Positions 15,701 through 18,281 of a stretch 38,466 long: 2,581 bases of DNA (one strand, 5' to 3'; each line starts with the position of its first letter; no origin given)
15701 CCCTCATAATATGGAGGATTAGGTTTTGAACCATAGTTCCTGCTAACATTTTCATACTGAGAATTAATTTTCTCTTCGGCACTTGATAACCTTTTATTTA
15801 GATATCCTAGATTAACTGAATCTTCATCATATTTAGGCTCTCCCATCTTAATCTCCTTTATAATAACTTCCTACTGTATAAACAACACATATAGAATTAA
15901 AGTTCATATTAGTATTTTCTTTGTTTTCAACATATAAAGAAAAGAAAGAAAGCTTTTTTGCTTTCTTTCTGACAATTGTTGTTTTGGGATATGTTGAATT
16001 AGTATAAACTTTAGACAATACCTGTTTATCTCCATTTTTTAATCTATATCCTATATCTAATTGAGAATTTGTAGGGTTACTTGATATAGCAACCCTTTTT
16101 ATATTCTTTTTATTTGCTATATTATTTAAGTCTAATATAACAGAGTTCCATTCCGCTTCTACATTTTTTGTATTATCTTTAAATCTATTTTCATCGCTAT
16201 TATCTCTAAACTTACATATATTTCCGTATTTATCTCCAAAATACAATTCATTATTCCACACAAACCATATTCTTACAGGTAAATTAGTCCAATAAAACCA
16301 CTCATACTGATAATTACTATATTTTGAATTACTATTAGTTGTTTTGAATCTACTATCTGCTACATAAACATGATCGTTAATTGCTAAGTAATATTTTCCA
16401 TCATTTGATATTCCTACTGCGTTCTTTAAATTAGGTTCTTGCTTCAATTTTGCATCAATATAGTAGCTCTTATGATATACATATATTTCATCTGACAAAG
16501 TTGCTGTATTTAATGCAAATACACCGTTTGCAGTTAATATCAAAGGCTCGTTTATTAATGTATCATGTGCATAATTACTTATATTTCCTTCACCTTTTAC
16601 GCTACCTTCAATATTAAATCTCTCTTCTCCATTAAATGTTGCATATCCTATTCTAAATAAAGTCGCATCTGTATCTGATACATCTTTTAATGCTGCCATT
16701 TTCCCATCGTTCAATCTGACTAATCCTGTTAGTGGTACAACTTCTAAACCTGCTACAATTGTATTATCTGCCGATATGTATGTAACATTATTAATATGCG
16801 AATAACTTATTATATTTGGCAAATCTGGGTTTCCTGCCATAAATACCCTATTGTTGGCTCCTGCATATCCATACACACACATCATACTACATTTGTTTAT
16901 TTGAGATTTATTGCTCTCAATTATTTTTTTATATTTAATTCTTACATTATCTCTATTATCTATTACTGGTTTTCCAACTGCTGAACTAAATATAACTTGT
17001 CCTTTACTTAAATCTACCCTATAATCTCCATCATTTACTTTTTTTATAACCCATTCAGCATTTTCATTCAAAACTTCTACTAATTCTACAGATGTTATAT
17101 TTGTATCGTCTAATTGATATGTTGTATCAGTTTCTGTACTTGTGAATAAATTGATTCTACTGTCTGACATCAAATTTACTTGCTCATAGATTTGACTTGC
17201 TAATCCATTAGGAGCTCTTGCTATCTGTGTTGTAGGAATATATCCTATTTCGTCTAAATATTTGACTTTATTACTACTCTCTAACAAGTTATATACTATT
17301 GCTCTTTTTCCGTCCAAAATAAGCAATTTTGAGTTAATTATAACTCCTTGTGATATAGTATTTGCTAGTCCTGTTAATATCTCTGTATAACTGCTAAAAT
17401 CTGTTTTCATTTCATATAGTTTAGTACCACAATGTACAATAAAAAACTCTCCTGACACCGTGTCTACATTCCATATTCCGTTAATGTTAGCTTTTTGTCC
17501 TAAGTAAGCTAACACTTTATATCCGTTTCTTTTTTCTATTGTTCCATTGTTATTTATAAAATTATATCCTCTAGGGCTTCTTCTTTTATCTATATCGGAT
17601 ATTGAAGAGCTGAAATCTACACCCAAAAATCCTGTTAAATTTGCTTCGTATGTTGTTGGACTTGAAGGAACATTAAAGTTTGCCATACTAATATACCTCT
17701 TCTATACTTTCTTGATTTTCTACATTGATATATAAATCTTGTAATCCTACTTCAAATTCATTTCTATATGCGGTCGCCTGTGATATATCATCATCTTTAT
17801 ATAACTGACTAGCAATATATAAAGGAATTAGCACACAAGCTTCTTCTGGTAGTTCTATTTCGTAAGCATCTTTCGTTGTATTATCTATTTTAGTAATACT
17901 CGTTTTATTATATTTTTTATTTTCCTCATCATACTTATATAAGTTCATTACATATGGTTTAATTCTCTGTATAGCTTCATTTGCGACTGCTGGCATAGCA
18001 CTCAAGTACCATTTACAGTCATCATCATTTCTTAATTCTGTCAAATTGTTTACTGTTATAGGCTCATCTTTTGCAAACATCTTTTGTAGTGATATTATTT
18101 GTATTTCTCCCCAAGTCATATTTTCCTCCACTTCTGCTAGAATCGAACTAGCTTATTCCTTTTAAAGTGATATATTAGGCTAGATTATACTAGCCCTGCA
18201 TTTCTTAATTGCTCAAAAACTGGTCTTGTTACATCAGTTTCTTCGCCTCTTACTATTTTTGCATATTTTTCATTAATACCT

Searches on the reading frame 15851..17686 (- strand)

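Call 9: search_protein_families(library=phrogs, proteins=[window:15851-17686:-], max_evalue=0.001)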
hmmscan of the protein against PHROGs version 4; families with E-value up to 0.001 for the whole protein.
window:15851-17686:- (612 aa): 2 families
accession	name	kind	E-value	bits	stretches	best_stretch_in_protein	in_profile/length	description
phrog_3287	-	head and packaging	2.8e-25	90.1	1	17-608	8-523/524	virion structural protein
phrog_5107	-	lysis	1.3e-07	31.5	1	382-550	286-454/533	amidase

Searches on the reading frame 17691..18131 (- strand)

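Call 9: search_protein_families(library=phrogs, proteins=[window:17691-18131:-], max_evalue=0.001)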
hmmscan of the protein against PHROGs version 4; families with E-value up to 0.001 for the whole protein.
window:17691-18131:- (147 aa): 1 family
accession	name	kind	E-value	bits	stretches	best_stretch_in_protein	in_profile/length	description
phrog_13046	-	unknown function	1.7e-07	32.1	1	80-145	122-188/193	-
